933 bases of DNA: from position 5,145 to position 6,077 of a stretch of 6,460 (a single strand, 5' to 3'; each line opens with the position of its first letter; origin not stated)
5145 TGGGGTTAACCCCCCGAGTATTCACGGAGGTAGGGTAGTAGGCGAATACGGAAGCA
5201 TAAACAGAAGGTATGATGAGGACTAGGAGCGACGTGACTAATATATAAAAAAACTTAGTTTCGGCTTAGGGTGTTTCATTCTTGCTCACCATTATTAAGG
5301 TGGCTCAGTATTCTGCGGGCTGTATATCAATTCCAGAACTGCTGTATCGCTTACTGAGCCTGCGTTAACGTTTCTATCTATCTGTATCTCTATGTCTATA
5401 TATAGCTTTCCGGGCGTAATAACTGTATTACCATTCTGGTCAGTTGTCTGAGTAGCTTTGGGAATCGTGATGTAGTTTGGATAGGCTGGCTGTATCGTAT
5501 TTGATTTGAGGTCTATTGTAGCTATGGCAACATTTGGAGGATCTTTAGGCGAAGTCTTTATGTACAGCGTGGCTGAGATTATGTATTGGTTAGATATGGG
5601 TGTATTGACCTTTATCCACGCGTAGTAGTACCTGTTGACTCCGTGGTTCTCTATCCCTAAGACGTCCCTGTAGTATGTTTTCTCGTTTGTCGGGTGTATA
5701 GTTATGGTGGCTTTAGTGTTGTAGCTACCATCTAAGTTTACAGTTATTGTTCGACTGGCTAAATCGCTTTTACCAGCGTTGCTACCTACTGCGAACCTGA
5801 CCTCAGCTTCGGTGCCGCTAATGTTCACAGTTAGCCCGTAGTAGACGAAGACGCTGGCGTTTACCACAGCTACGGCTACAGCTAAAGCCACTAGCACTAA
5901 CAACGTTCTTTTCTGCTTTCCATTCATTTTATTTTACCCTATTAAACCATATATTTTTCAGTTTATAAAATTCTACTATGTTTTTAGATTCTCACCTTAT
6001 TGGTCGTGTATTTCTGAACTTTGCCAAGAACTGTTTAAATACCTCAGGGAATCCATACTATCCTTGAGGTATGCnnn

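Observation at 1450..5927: Variant archaeal TasA/SipW-type secreted fibre operon (bundling-pilus-like) with a giant lectin-like partner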

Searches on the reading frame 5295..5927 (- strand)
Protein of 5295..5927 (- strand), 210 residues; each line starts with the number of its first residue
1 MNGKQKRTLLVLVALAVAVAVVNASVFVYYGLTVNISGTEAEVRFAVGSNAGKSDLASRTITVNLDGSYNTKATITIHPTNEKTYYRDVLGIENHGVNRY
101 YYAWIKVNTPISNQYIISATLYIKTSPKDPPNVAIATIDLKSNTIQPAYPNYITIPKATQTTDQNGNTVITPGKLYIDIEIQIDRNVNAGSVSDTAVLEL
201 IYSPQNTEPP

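Call 4: search_protein_families(library=pfam, proteins=[window:5295-5927:-], max_evalue=1)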
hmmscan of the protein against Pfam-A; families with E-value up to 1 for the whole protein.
window:5295-5927:- (210 aa): 2 families
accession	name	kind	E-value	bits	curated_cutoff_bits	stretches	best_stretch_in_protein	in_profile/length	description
PF22852.1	SoxE_N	-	0.0093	16.2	27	1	7-34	6-33/48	Sulfocyanin, N-terminal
PF08481.16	GBS_Bsp-like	-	0.03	14.7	31.6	1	41-98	26-84/92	GBS Bsp-like repeat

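Call 5: search_protein_families(library=ncbifam, proteins=[window:5295-5927:-], max_evalue=1)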
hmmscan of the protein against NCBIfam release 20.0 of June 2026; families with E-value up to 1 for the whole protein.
window:5295-5927:- (210 aa): 4 families
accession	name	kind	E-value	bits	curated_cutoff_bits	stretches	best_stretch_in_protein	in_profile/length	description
NF046073.1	UpsA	equivalog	0.0012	19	130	1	23-117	38-130/136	pilin subunit UpsA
NF003465.0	PRK05089.1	equivalog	0.047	13.3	162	1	4-83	10-87/189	cytochrome c oxidase assembly protein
NF052591.1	ArlG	equivalog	0.057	13.4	110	1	43-91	71-120/148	archaellum stator protein ArlG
NF041287.1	lipo_GerS_rel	equivalog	0.1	12.3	100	1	96-153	135-191/201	germination lipoprotein GerS-related protein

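Call 6: find_homologous_proteins(query=window:5295-5927:-, max_evalue=0.01)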
Query window:5295-5927:- (210 aa): 58 proteins with E <= 0.01 among 662 candidates.
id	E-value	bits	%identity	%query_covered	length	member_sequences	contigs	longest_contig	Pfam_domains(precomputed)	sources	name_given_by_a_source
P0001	1.1e-122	425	96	100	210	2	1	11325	-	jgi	-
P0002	3.9e-81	290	69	97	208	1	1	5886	-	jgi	-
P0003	3.5e-78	280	68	97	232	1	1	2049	-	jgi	-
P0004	7.7e-77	276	69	100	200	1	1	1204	-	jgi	-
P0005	5.7e-75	270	70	88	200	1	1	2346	-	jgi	-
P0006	1.3e-72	262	65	87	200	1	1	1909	-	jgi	-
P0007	7.5e-72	259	66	100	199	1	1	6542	-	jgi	-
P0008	2.4e-71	258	66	97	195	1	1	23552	-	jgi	-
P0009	1.4e-69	252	65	87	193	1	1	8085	-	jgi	-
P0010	3.1e-69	251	65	90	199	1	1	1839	-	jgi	-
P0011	3.3e-69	251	63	100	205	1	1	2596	-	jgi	-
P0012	3.6e-69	251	66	97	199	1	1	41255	-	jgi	-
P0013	9.2e-69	249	65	90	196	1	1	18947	-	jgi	-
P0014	1.7e-68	248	62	97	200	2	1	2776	-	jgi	-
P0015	4.6e-68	247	62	87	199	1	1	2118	-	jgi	-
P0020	1.1e-42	164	48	98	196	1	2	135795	-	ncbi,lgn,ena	-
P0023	1.5e-23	102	54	54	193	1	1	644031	-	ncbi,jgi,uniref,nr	ncbi:MAG: hypothetical protein B7O98_04500 [Zestosphaera tikiterensis]|uniref:Uncharacterized protei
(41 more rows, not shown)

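Call 11: find_encoding_contigs(protein=P0001, flank=10000, max_places=3)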
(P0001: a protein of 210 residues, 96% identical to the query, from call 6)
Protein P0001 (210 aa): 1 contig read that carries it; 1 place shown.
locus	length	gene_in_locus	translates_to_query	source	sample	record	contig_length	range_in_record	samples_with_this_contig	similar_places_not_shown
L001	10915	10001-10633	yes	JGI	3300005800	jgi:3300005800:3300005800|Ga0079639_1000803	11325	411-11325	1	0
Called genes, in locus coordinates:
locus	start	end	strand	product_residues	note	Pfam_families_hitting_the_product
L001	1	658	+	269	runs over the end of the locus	-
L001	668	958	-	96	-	-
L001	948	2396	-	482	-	PF00270:DEAD (faint), PF06733:DEAD_2 (faint), PF13307:Helicase_C_2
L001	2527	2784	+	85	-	-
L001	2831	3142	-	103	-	-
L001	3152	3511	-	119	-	-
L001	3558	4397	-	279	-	-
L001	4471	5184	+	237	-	-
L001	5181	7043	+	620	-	PF14890:Intein_splicing, PF01935:DUF87 (weak)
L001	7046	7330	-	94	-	-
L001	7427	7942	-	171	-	-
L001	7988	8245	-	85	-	-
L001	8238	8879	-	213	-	PF08271:Zn_Ribbon_TF (weak)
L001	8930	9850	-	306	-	PF03796:DnaB_C (faint), PF06745:ATPase, PF23442:DUF7125 (faint), PF20720:nSTAND3 (weak), PF06745:ATPase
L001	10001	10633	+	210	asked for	-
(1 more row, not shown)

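Call 12: find_encoding_contigs(protein=P0012, flank=8000, max_places=2)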
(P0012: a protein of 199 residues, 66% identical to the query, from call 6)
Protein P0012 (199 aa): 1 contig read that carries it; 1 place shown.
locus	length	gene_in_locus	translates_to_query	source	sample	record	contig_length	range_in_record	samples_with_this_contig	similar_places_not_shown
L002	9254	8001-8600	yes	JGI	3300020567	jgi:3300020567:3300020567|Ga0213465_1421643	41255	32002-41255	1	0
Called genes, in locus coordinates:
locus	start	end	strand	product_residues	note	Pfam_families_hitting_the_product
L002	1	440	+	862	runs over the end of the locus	-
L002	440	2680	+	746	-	-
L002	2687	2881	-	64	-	-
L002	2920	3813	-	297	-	PF08271:Zn_Ribbon_TF, PF00134:Cyclin_N (faint), PF00382:TFIIB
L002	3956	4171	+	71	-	PF11520:Cren7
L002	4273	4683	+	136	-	-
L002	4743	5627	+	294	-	-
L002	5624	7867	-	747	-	-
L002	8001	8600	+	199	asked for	-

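Call 13: find_encoding_contigs(protein=P0020, flank=8000, max_places=2)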
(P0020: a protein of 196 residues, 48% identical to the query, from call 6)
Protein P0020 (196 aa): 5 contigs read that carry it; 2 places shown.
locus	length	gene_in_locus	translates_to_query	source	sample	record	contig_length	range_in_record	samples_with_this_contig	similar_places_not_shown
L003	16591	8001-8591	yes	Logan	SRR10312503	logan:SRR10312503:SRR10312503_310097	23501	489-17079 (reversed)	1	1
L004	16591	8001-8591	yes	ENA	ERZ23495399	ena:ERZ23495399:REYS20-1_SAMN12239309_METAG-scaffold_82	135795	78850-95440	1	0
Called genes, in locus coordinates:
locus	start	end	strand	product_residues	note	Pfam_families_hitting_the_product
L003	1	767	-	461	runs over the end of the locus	PF09511:RNA_lig_T4_1 (faint)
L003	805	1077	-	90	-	-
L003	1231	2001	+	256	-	-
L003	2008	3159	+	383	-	PF20030:bpMoxR, PF07726:AAA_3 (weak), PF07728:AAA_5, PF17868:AAA_lid_8 (weak)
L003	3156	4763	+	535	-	PF05762:VWA_CoxE (weak), PF13519:VWA_2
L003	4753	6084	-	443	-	PF09620:Cas_csx3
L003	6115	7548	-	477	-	PF09620:Cas_csx3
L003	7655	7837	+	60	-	PF01978:TrmB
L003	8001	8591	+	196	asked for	-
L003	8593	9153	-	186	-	-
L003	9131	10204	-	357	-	-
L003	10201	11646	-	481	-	-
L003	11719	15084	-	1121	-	-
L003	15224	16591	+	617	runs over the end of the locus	?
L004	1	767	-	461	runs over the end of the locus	PF09511:RNA_lig_T4_1 (weak)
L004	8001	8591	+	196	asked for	-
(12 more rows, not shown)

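Call 14: find_encoding_contigs(protein=P0023, flank=8000, max_places=2)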
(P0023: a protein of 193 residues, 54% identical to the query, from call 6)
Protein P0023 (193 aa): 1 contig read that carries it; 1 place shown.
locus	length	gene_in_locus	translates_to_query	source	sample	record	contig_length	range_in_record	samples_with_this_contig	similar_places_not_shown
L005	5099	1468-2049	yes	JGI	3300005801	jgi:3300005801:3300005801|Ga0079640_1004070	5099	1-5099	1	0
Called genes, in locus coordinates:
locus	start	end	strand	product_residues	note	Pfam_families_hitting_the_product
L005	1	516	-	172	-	?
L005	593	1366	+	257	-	-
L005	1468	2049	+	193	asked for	-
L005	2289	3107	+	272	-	-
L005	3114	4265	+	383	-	-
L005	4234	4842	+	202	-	-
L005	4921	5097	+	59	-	?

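Call 18: predict_structure(alignment_id=A1)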
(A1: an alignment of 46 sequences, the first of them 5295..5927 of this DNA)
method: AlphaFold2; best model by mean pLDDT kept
length: 210 residues; sequences in the alignment: 46
mean_pLDDT: 93.2   pTM: 0.80
mean pLDDT of the five models: 93.2, 92.5, 90.2, 90.1, 88.4
residues with pLDDT >= 90: 163; 70-90: 38; 50-70: 9; < 50: 0
segments of 3 or more residues with pLDDT < 50: none
pLDDT, mean of each block of 10 residues (from residue 1): 82 78 66 90 98 91 96 97 96 98 98 98 98 98 96 98 97 98 96 97 91
secondary structure, 60 per line:
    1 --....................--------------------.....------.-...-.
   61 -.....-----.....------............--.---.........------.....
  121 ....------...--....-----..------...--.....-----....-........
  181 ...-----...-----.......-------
elements in order: H3-22 E43-47 E62-66 E72-76 E83-94 E101-109 E116-124 E136-139 E153-155 E158-162 E168-171 E173-183 E197-203

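Call 22: fold_search(model_id=the predicted structure, library=pdb)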
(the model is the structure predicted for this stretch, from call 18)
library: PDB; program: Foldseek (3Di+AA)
matches with E <= 10: 1182; with E <= 0.001: 2
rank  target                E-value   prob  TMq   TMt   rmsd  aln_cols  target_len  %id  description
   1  7ueg_A                1.2e-06  1.00  0.57  0.65   5.5       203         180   16  Cryo-EM of bundling pili from Pyrobaculum calidifontis (released 2022-06-29)
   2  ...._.                2.0e-06  1.00  0.55  0.62   5.2       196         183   17  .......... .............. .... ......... (released 2022-09-14)
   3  9bab                  3.0e-03  1.00  0.38  0.50   8.6       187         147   12  Cryo-EM of Hyper2 tube, ~27 nm diameter (released 2025-04-09)
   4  9h8b_A0               5.8e-03  0.99  0.34  0.44   9.5       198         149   11  Ex vivo cannulae fiber structure of Pyrodictium abyssi (released 2024-12-18)
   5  9iug_A                3.1e-02  0.60  0.27  0.33  13.9       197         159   13  Cryo-EM structure of the type I pilus from enterotoxigenic Escherichia coli (released 2025-05-28)
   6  8ad2_A                3.7e-02  0.35  0.20  0.23  13.2       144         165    7  Tobacco lectin Nictaba in complex with triacetylchitotriose (released 2023-01-18)
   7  8iqe_C                3.9e-02  0.38  0.21  0.11  11.0       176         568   10  Crystal structure of tetrameric K2-2 TSP (released 2024-02-21)
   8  8psv_A                4.1e-02  0.69  0.29  0.35  12.3       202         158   12  2.7 A cryo-EM structure of in vitro assembled type 1 pilus rod (released 2024-04-10)
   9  7xyc_A                4.3e-02  0.30  0.20  0.11  11.9       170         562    9  CryoEM structure of Klebsiella phage Kp7 type II tail fiber gp52 in vitro (released 2023-06-07)
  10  8ehs_A                5.1e-02  0.69  0.29  0.38  14.3       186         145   13  Cryo-EM reconstruction of the CS17 bacterial adhesion pili (released 2023-03-22)
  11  8a28_A                5.4e-02  0.54  0.29  0.18  11.0       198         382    9  Structure of the astacin zymogen of LAST-MAM from Limulus polyphemus (released 2022-10-19)
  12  8ad2_G                5.4e-02  0.28  0.20  0.23  13.1       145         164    7  Tobacco lectin Nictaba in complex with triacetylchitotriose (released 2023-01-18)
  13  3mpp                  5.4e-02  0.20  0.19  0.12  17.8       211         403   13  Botulinum Neurotoxin Type G Receptor Binding Domain (released 2010-06-16)
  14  7jrl                  6.7e-02  0.18  0.18  0.10  12.1       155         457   10  The structure of CBM51-2 in complex with GlcNAc and INT domains from Clostridium perfringens ZmpB (released 2021-02-03)
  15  6cpr_A                7.5e-02  0.25  0.24  0.30  12.8       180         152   12  Crystal structure of 4-1BBL/4-1BB complex in C2 space group (released 2018-05-09)
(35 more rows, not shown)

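Call 32: find_related_loci(query=A1, collection=genome_contigs, flank=8000)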
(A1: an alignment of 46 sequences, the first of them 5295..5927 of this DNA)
Query A1 (210 aa) in genome_contigs; peptide patterns used: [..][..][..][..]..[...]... (x = any residue, [..] = any of these).
46 stretches matched a pattern; 28 encode a relative of the query (tblastn E <= 1e-3); 28 distinct loci.
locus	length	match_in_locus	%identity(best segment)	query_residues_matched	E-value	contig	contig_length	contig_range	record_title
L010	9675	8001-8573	36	4-210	3e-26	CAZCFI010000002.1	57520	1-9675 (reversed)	MAG TPA_asm: uncultured Thermoproteales archaeon isolate SRP141559_co1_190 genome assembly, contig: NODE_132_length_5752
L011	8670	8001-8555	34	5-208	6e-24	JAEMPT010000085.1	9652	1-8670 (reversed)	MAG: Thermoprotei archaeon isolate 2016_B02_sed_C_20 c_000000001889, whole genome shotgun sequence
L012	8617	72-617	33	1-210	3e-23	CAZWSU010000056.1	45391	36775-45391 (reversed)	MAG TPA_asm: uncultured Desulfurococcaceae archaeon isolate binchicken_co25_45 genome assembly, contig: k141_27196, whol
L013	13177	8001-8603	36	1-210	7e-23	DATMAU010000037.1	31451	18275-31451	MAG TPA_asm: Sulfolobales archaeon isolate SMAG_U13334 k141_14361, whole genome shotgun sequence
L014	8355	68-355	49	5-101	2e-22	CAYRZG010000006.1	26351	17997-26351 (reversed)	MAG TPA_asm: uncultured Desulfurococcales archaeon isolate SRP163575_co1_417 genome assembly, contig: NODE_3700_length_2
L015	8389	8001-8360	41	6-126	2e-21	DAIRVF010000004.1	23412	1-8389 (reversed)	MAG TPA_asm: Zestosphaera sp. isolate CTOTU25733 NODE_96_length_23412_cov_7.750653, whole genome shotgun sequence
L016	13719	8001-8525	33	11-210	1e-20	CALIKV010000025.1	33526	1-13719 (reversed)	MAG: uncultured Sulfolobales archaeon isolate S1_Bin_MAXBIN__196_sub_1 genome assembly, contig: c_000001882021, whole ge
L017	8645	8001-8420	35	1-147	2e-20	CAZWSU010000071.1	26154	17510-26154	MAG TPA_asm: uncultured Desulfurococcaceae archaeon isolate binchicken_co25_45 genome assembly, contig: k141_142838, who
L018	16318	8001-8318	44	4-109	3e-19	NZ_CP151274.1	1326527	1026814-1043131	Thermogladius sp. KZ2Tp1 chromosome, complete genome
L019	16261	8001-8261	47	5-92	2e-18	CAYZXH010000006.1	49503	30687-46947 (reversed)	MAG TPA_asm: uncultured Desulfurococcaceae archaeon isolate SRP104967_co1_17 genome assembly, contig: NODE_190_length_49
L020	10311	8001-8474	34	26-210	2e-18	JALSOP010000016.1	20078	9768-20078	MAG: Desulfurococcales archaeon isolate 356-284_metabat1_scaf2bin.123 356-284_scaffold_1172_c1, whole genome shotgun seq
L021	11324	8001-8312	44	11-113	2e-18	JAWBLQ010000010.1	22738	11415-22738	MAG: Zestosphaera sp. isolate GXS_201912_bins_69 GXS_201912_bins_69_scaffold_10, whole genome shotgun sequence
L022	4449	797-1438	34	2-210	3e-18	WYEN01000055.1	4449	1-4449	MAG: Desulfurococcales archaeon isolate EvPrim.Bin15 NODE_2465_length_4449_cov_27.8445, whole genome shotgun sequence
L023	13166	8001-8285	43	20-115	9e-17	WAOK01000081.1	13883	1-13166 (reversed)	MAG: Desulfurococcales archaeon isolate S143_70_esom k151_498063, whole genome shotgun sequence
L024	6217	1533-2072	36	6-210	1e-16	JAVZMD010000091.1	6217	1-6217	MAG: Thermoproteota archaeon isolate DRTY-6_201907_bins_82 DRTY-6_201907_bins_82_scaffold_91, whole genome shotgun seque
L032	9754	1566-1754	40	32-94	6e-9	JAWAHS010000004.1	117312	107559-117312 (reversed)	MAG: Ignisphaera sp. isolate SRBZ-1_201808_bins_18 SRBZ-1_201808_bins_18_scaffold_4, whole genome shotgun sequence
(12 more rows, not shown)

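Call 37: search_solved_structures(query=A1, max_evalue=10, show_alignments=2)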
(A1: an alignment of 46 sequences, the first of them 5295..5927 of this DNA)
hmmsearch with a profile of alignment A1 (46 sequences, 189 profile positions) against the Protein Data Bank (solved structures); distinct sequences matched with E-value up to 10: 2.
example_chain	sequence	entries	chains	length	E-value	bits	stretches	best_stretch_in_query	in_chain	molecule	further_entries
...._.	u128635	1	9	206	6.6e-08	35.6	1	2-188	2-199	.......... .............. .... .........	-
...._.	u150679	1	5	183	0.0005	23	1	25-188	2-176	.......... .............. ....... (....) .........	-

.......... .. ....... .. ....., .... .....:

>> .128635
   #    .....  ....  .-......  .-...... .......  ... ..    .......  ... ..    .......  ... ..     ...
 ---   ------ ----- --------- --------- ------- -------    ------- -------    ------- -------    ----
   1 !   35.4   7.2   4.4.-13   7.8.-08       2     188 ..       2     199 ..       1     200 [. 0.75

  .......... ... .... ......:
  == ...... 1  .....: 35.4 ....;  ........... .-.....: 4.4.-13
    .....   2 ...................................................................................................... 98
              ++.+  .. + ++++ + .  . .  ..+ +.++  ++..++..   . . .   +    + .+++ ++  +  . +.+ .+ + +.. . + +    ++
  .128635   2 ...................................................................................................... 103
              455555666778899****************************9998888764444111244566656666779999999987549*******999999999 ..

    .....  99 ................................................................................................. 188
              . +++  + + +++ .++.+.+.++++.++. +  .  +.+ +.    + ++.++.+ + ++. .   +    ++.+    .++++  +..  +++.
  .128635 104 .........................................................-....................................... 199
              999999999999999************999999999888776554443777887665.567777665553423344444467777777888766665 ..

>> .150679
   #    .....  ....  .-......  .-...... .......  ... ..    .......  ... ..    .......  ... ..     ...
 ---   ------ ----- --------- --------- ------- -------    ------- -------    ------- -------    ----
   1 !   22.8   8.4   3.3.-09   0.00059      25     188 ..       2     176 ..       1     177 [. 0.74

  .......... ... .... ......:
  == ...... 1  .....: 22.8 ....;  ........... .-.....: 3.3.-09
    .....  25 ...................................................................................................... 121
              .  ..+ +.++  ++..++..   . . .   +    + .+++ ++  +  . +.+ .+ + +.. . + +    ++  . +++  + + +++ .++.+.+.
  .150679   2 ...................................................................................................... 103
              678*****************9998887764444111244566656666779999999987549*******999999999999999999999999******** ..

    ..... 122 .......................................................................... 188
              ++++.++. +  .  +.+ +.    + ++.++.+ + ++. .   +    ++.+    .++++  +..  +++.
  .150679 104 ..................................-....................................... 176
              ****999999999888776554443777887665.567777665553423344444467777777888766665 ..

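Call 49: search_protein_families(library=pfam, proteins=[L003:11719-15084:-, L003:10201-11646:-, L005:2289-3107:+, L032:3138-5246:+, L013:8575-10035:+], max_evalue=0.1)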
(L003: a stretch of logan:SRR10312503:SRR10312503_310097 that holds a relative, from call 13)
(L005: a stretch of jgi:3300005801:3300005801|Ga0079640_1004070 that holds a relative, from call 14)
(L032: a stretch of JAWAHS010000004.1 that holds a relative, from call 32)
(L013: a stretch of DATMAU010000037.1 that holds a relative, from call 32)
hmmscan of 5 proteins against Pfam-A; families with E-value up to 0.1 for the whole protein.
L003:11719-15084:- (1121 aa): 1 family
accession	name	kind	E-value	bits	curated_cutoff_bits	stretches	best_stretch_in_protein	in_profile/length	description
PF21544.3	PorZ_N_b_propeller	-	0.059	14.1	27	1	715-800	49-135/154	TSS9, PorZ, N-terminal beta-propeller domain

L003:10201-11646:- (481 aa): 1 family
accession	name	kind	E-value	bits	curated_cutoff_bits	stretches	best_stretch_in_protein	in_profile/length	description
PF17936.7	Big_6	-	0.013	16.2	27.6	0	297-327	24-54/83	Bacterial Ig domain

L005:2289-3107:+ (272 aa): 0 families

L032:3138-5246:+ (703 aa): 0 families

L013:8575-10035:+ (487 aa): 1 family
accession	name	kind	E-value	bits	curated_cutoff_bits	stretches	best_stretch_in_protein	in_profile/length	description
PF13385.13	Laminin_G_3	-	0.01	16.4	27.6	1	168-248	21-97/151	Concanavalin A-like lectin/glucanases superfamily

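Call 71: find_related_loci(query=A1, collection=metagenome_contigs, flank=5000)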
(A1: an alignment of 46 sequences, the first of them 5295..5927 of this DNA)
Query A1 (210 aa) in metagenome_contigs; peptide patterns used: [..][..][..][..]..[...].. (x = any residue, [..] = any of these).
351 stretches matched a pattern; 128 encode a relative of the query (tblastn E <= 1e-3); the best 80 are kept; 80 distinct loci.
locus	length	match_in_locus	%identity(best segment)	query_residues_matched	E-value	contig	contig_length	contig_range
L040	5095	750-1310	40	4-208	7e-28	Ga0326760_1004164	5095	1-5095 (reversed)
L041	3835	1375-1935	37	4-210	2e-27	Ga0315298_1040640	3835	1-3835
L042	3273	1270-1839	37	2-210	1e-26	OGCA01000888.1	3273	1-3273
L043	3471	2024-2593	36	4-210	2e-26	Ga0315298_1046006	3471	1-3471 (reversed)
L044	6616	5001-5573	36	4-210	4e-26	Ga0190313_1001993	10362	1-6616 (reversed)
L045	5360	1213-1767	38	6-208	1e-25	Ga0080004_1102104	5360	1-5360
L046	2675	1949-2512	33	4-210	1e-25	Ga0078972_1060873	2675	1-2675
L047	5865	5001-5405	41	5-147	2e-25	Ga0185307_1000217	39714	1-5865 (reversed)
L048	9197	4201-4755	39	6-208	2e-25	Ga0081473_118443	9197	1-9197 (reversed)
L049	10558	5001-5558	38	6-208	3e-25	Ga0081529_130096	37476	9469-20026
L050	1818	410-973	33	4-210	2e-25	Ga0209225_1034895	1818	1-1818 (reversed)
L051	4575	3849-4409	34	4-210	6e-25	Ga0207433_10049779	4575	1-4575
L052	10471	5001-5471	35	6-183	1e-24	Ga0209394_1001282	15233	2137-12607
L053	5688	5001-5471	35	6-183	1e-24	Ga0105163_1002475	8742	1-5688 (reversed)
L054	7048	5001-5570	34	2-210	4e-24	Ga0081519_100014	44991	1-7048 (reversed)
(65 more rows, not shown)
